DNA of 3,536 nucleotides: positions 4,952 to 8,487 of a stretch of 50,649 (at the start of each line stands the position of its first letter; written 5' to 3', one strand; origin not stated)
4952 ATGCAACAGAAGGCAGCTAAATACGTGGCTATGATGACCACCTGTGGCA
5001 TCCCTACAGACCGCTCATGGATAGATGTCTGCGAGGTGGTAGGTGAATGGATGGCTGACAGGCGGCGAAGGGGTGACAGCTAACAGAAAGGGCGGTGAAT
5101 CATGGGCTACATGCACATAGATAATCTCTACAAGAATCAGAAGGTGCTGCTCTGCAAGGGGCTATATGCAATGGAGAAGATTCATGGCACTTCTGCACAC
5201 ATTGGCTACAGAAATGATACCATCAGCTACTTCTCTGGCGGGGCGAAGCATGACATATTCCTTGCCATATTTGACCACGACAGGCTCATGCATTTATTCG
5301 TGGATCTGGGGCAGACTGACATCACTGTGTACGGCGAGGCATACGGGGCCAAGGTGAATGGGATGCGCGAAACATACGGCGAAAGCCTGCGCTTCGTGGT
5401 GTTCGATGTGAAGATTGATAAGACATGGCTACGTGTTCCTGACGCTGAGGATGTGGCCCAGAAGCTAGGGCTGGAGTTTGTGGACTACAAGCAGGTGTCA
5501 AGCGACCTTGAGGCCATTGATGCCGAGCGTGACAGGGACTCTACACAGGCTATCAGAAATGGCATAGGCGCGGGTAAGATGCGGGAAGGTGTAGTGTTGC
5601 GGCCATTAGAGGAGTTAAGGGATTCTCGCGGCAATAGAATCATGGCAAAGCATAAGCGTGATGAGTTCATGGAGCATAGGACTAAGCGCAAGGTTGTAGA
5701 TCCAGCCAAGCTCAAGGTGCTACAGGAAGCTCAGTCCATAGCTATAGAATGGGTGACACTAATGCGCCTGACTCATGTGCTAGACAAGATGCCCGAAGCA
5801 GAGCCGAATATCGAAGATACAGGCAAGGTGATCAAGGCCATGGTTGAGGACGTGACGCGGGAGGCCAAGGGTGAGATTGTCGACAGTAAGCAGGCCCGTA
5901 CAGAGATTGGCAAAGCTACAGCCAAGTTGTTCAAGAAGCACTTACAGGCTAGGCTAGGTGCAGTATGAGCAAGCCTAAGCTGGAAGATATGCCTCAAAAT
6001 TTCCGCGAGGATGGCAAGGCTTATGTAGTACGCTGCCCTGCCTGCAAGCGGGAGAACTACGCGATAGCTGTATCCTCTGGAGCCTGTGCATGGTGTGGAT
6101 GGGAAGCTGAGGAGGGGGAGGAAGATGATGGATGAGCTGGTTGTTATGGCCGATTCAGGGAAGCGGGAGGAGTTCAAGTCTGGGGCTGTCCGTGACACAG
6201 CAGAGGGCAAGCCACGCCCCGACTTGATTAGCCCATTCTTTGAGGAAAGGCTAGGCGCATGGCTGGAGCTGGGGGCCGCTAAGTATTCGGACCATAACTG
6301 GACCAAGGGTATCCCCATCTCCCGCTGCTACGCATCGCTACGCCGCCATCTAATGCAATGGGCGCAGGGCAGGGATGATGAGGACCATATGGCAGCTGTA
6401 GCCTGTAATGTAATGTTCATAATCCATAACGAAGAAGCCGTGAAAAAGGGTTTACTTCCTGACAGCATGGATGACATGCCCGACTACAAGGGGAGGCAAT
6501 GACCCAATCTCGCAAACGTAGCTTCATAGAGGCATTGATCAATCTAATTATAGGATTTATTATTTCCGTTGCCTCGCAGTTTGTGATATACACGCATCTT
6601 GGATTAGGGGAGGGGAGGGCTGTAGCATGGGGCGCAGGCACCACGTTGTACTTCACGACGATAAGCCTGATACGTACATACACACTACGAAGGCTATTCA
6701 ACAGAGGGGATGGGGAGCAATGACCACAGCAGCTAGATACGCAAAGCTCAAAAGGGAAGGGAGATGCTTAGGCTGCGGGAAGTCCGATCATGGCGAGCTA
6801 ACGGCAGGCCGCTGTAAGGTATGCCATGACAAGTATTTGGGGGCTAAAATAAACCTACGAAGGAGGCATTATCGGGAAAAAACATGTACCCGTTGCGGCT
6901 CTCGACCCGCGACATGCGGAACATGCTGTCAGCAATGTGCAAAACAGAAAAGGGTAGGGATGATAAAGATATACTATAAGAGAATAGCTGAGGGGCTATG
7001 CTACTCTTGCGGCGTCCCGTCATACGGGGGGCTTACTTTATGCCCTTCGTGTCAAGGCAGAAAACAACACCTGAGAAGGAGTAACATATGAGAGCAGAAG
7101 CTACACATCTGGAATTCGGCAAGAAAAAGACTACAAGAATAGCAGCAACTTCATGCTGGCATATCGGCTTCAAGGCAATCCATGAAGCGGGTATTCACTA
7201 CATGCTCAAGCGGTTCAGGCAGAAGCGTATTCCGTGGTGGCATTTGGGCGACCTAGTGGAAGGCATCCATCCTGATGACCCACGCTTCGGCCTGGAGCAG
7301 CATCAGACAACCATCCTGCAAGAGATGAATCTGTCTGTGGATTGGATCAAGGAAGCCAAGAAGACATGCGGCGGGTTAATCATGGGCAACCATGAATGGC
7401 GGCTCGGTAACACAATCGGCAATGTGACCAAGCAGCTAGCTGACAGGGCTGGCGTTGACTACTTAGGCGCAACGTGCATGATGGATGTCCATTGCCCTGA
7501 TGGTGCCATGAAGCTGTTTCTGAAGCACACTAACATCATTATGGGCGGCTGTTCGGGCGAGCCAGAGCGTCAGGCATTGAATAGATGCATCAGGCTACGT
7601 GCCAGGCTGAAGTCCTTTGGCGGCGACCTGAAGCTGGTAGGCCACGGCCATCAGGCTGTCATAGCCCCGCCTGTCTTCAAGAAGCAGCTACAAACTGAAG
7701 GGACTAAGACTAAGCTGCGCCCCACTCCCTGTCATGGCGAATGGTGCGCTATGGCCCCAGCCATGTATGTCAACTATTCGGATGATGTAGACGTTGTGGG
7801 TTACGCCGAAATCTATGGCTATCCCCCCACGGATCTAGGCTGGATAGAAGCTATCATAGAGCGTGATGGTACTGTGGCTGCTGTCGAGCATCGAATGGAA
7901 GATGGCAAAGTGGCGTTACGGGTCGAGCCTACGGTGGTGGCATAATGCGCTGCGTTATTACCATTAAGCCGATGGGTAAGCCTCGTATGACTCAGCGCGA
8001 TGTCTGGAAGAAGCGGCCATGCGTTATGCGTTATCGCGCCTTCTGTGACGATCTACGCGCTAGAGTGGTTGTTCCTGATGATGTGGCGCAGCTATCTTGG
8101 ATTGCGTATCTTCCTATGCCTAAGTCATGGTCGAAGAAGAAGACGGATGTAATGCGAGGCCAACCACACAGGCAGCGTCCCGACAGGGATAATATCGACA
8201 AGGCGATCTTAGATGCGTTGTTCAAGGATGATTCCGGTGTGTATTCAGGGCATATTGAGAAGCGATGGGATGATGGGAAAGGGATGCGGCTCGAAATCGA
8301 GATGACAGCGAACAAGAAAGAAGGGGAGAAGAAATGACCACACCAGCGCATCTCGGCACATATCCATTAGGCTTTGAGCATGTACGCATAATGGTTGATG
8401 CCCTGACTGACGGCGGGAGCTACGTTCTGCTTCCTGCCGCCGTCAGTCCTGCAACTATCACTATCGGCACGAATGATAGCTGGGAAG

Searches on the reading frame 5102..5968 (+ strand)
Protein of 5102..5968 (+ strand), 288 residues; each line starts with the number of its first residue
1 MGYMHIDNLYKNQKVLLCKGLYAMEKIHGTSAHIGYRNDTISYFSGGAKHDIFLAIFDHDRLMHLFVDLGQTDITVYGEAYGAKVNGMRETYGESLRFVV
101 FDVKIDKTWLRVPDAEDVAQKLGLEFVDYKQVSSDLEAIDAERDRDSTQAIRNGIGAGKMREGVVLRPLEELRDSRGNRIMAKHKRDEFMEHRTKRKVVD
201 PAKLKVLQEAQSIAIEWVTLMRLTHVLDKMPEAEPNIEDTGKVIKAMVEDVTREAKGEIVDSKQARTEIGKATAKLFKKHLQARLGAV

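Call 64: search_protein_families(library=phrogs, proteins=[window:5102-5968:+], max_evalue=0.01)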
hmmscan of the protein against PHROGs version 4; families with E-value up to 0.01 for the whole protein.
window:5102-5968:+ (288 aa): 2 families
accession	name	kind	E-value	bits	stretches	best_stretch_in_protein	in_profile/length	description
phrog_548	-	DNA, RNA and nucleotide metabolism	4.6e-28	99.4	1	3-281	6-331/341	RNA ligase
phrog_968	-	DNA, RNA and nucleotide metabolism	2e-09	37.9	1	51-195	256-394/398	RNA ligase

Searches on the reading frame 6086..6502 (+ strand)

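Call 63: search_protein_families(library=phrogs, proteins=[window:6086-6502:+], max_evalue=0.01)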
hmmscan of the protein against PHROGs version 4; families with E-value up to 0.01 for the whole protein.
window:6086-6502:+ (138 aa): 8 families
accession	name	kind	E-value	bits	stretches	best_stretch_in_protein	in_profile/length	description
phrog_18716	-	unknown function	1.4e-24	87.5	1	21-118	2-99/114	-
phrog_801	-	DNA, RNA and nucleotide metabolism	5.5e-23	83.3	1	37-118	102-189/476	dATP / dGTP pyrophosphohydrolase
phrog_2252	-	lysis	5.8e-15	56.8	1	21-116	91-192/285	endolysin; inhibits RNA polymerase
phrog_11257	-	unknown function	6e-10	40.5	1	56-106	34-89/200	-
phrog_5332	-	unknown function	4.5e-09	37.1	1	44-112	124-197/215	-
phrog_16254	-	unknown function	1.4e-08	35.5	1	42-106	26-95/377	-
phrog_19680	-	unknown function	3.3e-08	34.8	1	40-120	95-184/188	-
phrog_37590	-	unknown function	4.9e-08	33.4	1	27-113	38-140/341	-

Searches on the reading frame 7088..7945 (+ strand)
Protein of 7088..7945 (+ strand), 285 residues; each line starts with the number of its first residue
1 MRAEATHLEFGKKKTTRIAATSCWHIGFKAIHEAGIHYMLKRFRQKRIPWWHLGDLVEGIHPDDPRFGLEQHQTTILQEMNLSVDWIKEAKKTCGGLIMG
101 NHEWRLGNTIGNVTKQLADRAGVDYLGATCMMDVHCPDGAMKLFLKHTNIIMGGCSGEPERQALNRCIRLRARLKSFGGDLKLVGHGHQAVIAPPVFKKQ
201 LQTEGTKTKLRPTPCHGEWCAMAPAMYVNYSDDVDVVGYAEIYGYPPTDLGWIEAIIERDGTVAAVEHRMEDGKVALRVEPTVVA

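Call 64: search_protein_families(library=phrogs, proteins=[window:7088-7945:+], max_evalue=0.01)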
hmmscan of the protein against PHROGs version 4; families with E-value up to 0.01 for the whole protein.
window:7088-7945:+ (285 aa): 1 family
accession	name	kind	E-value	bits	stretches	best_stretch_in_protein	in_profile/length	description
phrog_7339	-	DNA, RNA and nucleotide metabolism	3.2e-09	37.5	1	5-148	19-166/263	DNA repair exonuclease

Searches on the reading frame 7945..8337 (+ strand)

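Call 63: search_protein_families(library=phrogs, proteins=[window:7945-8337:+], max_evalue=0.01)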
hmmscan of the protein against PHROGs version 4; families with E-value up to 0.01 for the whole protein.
window:7945-8337:+ (130 aa): 4 families
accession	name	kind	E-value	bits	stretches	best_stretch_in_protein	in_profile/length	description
phrog_140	-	DNA, RNA and nucleotide metabolism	2.8e-22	80.5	1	3-128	41-175/219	RusA-like Holliday junction resolvase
phrog_34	-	DNA, RNA and nucleotide metabolism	1.2e-05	26.1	1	74-125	139-196/259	RusA-like Holliday junction resolvase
phrog_6537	-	DNA, RNA and nucleotide metabolism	0.00016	23.2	1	73-121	71-119/126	RusA-like Holliday junction resolvase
phrog_1532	-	unknown function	0.0003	21.5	1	68-127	13-76/80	-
